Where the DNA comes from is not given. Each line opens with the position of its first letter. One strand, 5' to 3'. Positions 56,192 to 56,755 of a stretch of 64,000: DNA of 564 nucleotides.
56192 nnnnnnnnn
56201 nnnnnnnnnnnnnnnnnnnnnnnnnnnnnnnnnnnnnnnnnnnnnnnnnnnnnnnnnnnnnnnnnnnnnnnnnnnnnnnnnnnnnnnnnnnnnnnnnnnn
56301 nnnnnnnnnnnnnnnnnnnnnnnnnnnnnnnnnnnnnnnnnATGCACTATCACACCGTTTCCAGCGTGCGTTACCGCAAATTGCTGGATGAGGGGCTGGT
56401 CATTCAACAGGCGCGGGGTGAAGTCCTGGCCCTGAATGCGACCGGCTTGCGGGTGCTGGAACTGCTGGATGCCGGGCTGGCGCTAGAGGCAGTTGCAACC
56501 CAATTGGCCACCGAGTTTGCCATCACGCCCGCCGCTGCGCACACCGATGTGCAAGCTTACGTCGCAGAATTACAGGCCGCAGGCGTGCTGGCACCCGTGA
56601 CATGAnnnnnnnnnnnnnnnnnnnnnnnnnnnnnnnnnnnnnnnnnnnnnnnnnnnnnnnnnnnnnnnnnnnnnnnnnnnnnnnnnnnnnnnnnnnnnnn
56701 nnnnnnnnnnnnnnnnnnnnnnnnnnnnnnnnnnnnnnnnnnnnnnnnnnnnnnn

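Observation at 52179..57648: Peptide-modification cassette (HprK-related kinase / PqqD / rSAM-SPASM plus Cys-type S26-like protein) translationally fused to a WecA-initiated glycan operon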

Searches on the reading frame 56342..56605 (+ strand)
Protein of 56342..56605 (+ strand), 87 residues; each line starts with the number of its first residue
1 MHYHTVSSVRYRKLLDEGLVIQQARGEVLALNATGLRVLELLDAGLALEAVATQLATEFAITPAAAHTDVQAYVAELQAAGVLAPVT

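Call 4: search_protein_families(library=pfam, proteins=[window:56342-56605:+], max_evalue=0.01)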
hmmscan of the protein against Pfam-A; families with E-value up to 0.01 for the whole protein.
window:56342-56605:+ (87 aa): 1 family
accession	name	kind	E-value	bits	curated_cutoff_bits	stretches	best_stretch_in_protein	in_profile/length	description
PF05402.18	PqqD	-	6e-12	46.1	23.4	1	20-83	4-67/67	Coenzyme PQQ synthesis protein D (PqqD)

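Call 5: search_protein_families(library=ncbifam, proteins=[window:56342-56605:+], max_evalue=0.01)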
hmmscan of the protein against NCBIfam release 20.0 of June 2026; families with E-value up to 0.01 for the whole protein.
window:56342-56605:+ (87 aa): 6 families
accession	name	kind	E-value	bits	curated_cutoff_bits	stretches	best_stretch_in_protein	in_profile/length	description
NF033530.1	lasso_PqqD_Strm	exception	8.1e-11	42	70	1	17-82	11-77/78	lasso peptide biosynthesis PqqD family chaperone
TIGR03859.1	PQQ_PqqD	equivalog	7.6e-08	32.1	46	1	24-83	22-80/81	pyrroloquinoline quinone biosynthesis peptide chaperone PqqD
TIGR04302.1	geo_PqqD_fam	equivalog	0.00024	21.5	100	1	18-82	36-99/102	GeoRSP system PqqD family peptide chaperone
TIGR04353.1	PqqD_rel_X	equivalog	0.00028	21.8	35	1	16-83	3-73/74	HPr-rel-A system PqqD family peptide chaperone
NF033536.1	lasso_PqqD_Bac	exception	0.00064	19.8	80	1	21-82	24-85/88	lasso peptide biosynthesis PqqD family chaperone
TIGR04248.1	SCM_PqqD_rel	equivalog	0.0014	18.8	100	1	18-81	16-79/84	SynChlorMet cassette protein ScmD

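Call 81: search_protein_families(library=padloc, proteins=[window:56342-56605:+], max_evalue=0.001)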
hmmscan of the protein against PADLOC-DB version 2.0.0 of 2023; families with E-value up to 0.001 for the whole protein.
window:56342-56605:+ (87 aa): 0 families
